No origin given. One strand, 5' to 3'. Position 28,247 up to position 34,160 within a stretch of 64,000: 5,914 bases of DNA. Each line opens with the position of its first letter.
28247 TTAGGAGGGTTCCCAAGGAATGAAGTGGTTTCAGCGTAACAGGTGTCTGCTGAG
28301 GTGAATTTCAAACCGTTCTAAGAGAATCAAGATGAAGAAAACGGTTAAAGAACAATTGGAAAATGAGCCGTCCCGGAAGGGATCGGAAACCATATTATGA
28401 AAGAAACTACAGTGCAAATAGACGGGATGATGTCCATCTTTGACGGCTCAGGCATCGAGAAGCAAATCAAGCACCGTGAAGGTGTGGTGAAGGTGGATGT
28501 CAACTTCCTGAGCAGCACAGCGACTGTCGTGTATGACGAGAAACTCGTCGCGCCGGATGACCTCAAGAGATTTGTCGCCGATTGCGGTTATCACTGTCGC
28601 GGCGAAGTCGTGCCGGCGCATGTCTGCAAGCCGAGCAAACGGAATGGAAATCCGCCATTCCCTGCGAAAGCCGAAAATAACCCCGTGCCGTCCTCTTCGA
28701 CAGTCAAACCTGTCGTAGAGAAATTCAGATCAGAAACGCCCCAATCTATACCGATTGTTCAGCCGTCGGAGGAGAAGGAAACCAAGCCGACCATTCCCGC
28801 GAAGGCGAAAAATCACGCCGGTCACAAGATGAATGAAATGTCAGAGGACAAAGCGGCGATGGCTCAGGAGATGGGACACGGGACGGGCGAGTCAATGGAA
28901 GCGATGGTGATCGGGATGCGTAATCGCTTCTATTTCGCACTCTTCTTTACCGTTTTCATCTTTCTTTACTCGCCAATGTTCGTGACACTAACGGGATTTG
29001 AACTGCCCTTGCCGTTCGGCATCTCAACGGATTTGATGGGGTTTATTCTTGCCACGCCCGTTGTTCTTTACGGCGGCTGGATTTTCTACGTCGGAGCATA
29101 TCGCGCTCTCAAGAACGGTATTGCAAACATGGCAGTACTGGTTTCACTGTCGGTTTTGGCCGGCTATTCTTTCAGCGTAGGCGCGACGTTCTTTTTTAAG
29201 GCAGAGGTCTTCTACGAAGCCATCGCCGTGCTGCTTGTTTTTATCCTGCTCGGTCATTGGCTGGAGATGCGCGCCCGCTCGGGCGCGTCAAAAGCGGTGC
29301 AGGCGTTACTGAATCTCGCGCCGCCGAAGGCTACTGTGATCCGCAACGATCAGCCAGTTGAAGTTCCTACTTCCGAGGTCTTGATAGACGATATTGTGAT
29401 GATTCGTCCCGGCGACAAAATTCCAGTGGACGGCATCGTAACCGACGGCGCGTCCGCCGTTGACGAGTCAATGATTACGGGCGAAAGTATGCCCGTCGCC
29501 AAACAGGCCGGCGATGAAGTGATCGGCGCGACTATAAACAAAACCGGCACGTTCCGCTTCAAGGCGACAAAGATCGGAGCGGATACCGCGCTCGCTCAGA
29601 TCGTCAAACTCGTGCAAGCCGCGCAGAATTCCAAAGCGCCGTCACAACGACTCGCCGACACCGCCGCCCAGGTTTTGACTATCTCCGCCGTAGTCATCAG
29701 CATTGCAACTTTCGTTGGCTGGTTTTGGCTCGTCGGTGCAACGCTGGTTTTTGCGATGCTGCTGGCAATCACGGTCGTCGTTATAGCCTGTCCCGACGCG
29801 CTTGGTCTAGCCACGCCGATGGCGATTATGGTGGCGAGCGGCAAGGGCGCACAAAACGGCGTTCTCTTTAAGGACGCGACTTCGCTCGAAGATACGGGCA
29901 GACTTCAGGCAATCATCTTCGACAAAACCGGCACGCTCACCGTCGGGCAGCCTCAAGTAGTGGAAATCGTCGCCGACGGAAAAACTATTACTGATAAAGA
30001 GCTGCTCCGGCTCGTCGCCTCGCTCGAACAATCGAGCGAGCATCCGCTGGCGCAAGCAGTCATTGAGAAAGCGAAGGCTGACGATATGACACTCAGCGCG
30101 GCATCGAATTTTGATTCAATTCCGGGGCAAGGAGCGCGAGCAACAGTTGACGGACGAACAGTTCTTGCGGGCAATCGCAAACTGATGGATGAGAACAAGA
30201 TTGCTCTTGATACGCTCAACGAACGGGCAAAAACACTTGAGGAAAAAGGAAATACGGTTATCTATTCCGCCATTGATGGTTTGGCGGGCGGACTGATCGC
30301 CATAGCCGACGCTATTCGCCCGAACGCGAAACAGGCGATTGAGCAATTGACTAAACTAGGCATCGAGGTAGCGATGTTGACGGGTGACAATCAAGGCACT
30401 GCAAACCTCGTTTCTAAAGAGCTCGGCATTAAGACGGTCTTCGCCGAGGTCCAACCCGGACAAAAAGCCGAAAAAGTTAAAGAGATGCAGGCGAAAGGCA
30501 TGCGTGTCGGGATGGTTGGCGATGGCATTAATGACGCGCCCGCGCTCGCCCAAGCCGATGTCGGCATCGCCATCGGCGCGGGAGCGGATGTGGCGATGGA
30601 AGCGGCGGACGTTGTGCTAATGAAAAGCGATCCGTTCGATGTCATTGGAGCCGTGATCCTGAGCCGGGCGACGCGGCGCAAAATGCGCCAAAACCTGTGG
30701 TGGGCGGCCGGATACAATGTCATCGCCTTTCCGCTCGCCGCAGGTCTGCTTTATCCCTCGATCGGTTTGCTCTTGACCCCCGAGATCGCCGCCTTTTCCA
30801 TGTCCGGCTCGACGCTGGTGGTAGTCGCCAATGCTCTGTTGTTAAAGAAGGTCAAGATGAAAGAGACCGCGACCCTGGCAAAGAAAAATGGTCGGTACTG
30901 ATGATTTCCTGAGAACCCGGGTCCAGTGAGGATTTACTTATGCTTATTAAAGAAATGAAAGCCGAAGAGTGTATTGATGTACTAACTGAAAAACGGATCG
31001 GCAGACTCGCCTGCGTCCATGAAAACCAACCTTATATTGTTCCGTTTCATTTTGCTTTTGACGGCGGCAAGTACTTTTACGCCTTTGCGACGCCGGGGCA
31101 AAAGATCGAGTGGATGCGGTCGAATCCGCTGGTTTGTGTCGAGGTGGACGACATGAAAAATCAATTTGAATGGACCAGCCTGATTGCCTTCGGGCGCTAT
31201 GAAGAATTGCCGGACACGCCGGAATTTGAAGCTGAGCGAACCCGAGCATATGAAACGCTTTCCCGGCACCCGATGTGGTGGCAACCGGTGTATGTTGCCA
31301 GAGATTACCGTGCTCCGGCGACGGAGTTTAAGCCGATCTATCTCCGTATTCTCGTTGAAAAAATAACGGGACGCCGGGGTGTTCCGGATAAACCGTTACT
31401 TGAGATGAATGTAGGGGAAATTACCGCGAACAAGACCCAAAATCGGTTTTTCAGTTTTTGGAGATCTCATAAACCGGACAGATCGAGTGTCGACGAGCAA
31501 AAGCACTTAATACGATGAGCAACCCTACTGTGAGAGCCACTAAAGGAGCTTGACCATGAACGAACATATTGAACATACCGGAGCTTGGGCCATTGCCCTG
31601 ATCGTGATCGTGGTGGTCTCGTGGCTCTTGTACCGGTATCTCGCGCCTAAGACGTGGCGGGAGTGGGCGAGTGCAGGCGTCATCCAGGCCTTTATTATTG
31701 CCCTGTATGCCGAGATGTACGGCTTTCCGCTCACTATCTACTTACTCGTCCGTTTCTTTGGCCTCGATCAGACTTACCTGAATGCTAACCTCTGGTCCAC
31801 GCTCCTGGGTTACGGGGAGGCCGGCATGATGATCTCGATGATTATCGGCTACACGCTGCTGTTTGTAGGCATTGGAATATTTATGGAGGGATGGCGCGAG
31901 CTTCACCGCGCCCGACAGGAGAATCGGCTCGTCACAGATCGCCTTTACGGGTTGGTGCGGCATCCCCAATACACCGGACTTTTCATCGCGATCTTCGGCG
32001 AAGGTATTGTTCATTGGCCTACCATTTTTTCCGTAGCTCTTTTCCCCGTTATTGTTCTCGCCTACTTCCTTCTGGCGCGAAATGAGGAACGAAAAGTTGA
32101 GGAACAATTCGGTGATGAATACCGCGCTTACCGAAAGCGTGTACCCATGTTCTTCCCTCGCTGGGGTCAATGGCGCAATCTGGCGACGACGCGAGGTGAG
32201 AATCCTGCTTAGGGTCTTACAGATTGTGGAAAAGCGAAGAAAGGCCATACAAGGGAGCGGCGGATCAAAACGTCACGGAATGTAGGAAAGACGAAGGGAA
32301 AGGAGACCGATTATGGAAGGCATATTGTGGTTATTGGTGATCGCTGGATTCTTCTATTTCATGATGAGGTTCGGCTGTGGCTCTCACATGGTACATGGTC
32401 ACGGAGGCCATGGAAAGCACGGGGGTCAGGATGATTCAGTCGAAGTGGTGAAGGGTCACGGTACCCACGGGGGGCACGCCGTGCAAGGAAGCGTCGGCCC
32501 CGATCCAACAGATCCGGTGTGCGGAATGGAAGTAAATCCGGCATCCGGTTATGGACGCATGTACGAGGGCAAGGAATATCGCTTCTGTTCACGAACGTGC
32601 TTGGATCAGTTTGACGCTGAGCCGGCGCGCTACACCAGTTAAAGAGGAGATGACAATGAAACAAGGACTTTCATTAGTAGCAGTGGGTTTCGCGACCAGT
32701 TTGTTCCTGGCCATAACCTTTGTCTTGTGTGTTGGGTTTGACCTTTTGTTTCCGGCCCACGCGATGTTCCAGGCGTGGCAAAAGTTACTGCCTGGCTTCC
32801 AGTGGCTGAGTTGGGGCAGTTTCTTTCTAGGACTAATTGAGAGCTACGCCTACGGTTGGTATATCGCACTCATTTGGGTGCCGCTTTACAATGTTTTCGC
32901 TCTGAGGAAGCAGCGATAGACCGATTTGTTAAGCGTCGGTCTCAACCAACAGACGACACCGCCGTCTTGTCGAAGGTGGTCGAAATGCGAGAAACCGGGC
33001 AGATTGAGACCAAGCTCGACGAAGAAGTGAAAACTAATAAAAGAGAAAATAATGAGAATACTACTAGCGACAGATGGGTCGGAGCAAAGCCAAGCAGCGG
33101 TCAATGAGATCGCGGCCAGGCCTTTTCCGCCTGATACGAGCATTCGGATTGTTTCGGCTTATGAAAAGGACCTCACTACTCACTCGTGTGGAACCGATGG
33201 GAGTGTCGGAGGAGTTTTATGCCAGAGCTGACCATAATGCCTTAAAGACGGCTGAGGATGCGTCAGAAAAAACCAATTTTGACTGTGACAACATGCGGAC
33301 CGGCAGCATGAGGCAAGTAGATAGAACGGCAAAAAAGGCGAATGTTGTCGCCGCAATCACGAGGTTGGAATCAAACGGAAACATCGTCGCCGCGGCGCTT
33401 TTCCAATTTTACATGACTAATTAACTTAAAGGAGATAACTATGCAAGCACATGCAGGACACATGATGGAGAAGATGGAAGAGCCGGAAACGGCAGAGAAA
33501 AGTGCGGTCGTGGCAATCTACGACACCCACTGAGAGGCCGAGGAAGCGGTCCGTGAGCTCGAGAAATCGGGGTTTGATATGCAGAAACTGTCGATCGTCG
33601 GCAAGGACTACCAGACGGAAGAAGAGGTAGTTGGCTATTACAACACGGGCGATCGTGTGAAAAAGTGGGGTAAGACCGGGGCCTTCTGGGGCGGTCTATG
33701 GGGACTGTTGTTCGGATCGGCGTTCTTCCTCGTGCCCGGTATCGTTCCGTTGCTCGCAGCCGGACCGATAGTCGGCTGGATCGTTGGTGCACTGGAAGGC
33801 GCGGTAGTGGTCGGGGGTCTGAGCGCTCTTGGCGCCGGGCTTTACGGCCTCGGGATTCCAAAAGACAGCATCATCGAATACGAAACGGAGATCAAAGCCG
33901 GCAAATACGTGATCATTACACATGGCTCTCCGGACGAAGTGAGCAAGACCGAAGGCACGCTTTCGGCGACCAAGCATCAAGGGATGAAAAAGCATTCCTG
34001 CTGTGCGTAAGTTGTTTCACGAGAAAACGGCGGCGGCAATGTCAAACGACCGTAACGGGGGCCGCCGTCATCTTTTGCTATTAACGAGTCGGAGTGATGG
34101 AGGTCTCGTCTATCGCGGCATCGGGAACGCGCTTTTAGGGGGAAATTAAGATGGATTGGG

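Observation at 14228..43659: Island-wide sigma54 regulon: four exact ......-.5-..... promoters plus a self-encoded NtrC-type activator and PAS hybrid kinase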

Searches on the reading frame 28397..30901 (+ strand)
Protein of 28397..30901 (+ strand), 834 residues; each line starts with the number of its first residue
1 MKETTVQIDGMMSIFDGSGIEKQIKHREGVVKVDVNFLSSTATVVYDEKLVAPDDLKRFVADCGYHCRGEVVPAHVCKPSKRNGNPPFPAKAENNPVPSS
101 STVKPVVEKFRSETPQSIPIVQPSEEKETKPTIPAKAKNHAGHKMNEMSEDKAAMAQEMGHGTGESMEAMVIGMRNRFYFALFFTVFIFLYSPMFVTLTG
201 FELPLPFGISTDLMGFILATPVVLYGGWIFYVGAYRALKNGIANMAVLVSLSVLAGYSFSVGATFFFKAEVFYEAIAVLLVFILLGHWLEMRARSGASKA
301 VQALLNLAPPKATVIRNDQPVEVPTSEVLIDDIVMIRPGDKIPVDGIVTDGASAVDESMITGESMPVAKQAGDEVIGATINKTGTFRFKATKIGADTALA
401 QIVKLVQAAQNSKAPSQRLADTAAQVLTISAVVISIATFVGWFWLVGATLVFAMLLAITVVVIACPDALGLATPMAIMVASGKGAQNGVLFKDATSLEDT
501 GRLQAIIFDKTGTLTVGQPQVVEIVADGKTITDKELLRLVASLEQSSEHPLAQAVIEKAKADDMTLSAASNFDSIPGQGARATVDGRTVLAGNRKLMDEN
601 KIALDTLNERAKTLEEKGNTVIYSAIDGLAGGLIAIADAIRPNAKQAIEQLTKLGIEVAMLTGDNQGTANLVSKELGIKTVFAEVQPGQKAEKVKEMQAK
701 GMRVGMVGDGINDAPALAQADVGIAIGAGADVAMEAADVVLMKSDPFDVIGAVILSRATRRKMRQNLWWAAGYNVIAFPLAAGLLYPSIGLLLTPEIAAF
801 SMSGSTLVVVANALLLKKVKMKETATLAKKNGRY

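Call 6: search_protein_families(library=pfam, proteins=[window:28397-30901:+])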
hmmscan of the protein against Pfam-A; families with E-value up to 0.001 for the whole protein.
window:28397-30901:+ (834 aa): 4 families
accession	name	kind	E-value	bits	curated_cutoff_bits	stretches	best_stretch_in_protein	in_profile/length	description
PF00122.25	E1-E2_ATPase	-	2.8e-54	183.8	28.1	1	307-486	2-180/181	E1-E2 ATPase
PF00702.32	Hydrolase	-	6.1e-36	125.1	26.4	1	504-721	2-191/191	haloacid dehalogenase-like hydrolase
PF00403.32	HMA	-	2e-06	28.5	24.8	1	20-66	16-62/62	Heavy-metal-associated domain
PF08282.18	Hydrolase_3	-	2.9e-05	24.4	20.9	0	695-745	197-247/255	haloacid dehalogenase-like hydrolase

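Call 81: search_protein_families(library=ncbifam, proteins=[window:28397-30901:+], max_evalue=0.00001)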
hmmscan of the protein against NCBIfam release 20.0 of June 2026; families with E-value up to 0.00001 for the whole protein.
window:28397-30901:+ (834 aa): 23 families
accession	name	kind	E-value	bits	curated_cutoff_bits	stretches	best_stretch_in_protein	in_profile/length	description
TIGR01525.1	ATPase-IB_hvy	subfamily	2.6e-185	617.5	346.25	1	245-816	1-560/560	heavy metal translocating P-type ATPase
TIGR01511.1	ATPase-IB1_Cu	subfamily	5.7e-180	599.8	397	1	227-817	2-542/542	copper-translocating P-type ATPase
NF007952.0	PRK10671.1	equivalog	6.1e-162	540.7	1316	1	218-822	229-837/838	copper-exporting P-type ATPase CopA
TIGR01512.1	ATPase-IB2_Cd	subfamily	1.9e-122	409.5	313.5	2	275-595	20-305/494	cadmium family heavy metal-translocating P-type ATPase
NF008262.1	PRK11033.1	equivalog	2.4e-108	363.5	1005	1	260-818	186-729/731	zinc/cadmium/mercury/lead-transporting ATPase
NF033775.1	P_type_ZntA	exception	6.4e-102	342.1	1240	1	216-817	156-729/732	Zn(II)/Cd(II)/Pb(II) translocating P-type ATPase ZntA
TIGR01494.1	ATPase_P-type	subfamily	3.4e-91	306.1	62.3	1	279-786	2-465/478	HAD-IC family P-type ATPase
TIGR01647.1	ATPase-IIIA_H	equivalog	1e-54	186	615.5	2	273-680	55-483/755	plasma-membrane proton-efflux P-type ATPase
TIGR01497.1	kdpB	equivalog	1e-53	182.5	527.9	1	259-754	52-561/675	potassium-transporting ATPase subunit KdpB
NF010609.0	PRK14010.1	equivalog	1.1e-48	166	1323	1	277-757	70-559/673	K(+)-transporting ATPase subunit B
TIGR01517.1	ATPase-IIB_Ca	equivalog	1.2e-45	156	507.05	2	309-541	155-398/882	calcium-translocating P-type ATPase, PMCA-type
TIGR01522.1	ATPase-IIA2_Ca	equivalog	3.5e-40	137.6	798.3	3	283-526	94-342/854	calcium-transporting P-type ATPase, PMR1-type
TIGR01116.1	ATPase-IIA1_Ca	equivalog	1.6e-39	135.7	703.4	2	630-766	457-608/799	calcium-translocating P-type ATPase, SERCA-type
TIGR01657.1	P-ATPase-V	hypoth_equivalog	1.3e-37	129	618.25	2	272-520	193-465/1055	ATP13A2 family polyamine export P-type ATPase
TIGR01106.1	ATPase-IIC_X-K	subfamily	8.7e-34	116.6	946.1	2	236-529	68-370/997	Na,H/K antiporter P-type ATPase subunit alpha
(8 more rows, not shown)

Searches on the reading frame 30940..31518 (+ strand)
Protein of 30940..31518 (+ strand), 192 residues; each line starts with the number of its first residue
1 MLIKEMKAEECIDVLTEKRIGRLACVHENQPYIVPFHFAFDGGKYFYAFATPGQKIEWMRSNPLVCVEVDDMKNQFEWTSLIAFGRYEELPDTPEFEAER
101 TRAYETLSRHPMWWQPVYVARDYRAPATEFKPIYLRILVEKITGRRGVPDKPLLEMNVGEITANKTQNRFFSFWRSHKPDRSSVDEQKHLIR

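Call 6: search_protein_families(library=pfam, proteins=[window:30940-31518:+])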
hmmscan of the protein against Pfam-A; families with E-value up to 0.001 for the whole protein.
window:30940-31518:+ (192 aa): 2 families
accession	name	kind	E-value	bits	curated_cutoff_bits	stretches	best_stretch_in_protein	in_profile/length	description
PF12900.13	Pyridox_ox_2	-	4.4e-17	62.8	27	1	8-146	2-140/140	Pyridoxamine 5'-phosphate oxidase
PF01243.27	PNPOx_N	-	1.3e-07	32.4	28.1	1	9-104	3-89/120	Pyridoxamine 5'-phosphate oxidase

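Call 81: search_protein_families(library=ncbifam, proteins=[window:30940-31518:+], max_evalue=0.00001)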
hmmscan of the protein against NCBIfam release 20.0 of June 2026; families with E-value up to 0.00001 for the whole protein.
window:30940-31518:+ (192 aa): 2 families
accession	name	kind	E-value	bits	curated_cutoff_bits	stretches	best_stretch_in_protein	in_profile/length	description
NF000261.1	NimABCDEF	equivalog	5.7e-07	29.6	260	1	5-108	11-117/153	NimABCDEF family 5-nitroimidazole reductase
NF000262.1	NimIJ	equivalog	2.5e-06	27.6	270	1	6-95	11-107/151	NimIJ family nitroimidazole resistance protein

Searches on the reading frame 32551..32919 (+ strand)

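Call 7: search_protein_families(library=pfam, proteins=[window:32551-32919:+])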
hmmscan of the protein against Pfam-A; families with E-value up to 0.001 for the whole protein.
window:32551-32919:+ (122 aa): 1 family
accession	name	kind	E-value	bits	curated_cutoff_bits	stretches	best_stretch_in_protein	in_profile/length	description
PF18926.5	DUF5676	-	2.4e-07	32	27.6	1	44-115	4-81/82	2TM family of unknown function (DUF5676)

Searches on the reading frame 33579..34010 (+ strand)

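Call 7: search_protein_families(library=pfam, proteins=[window:33579-34010:+])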
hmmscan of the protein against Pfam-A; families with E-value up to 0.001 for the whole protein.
window:33579-34010:+ (143 aa): 0 families

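Call 90: search_protein_families(library=pfam, proteins=[window:33579-34010:+], max_evalue=0.05)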
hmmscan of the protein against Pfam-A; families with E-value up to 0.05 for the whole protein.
window:33579-34010:+ (143 aa): 2 families
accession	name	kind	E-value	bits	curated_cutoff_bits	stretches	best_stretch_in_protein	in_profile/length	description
PF11181.13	YflT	-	0.013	16.5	26.2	0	2-44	27-69/99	Heat induced stress protein YflT domain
PF06897.17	DUF1269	-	0.022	15.5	26.9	0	35-111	1-58/100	Protein of unknown function (DUF1269)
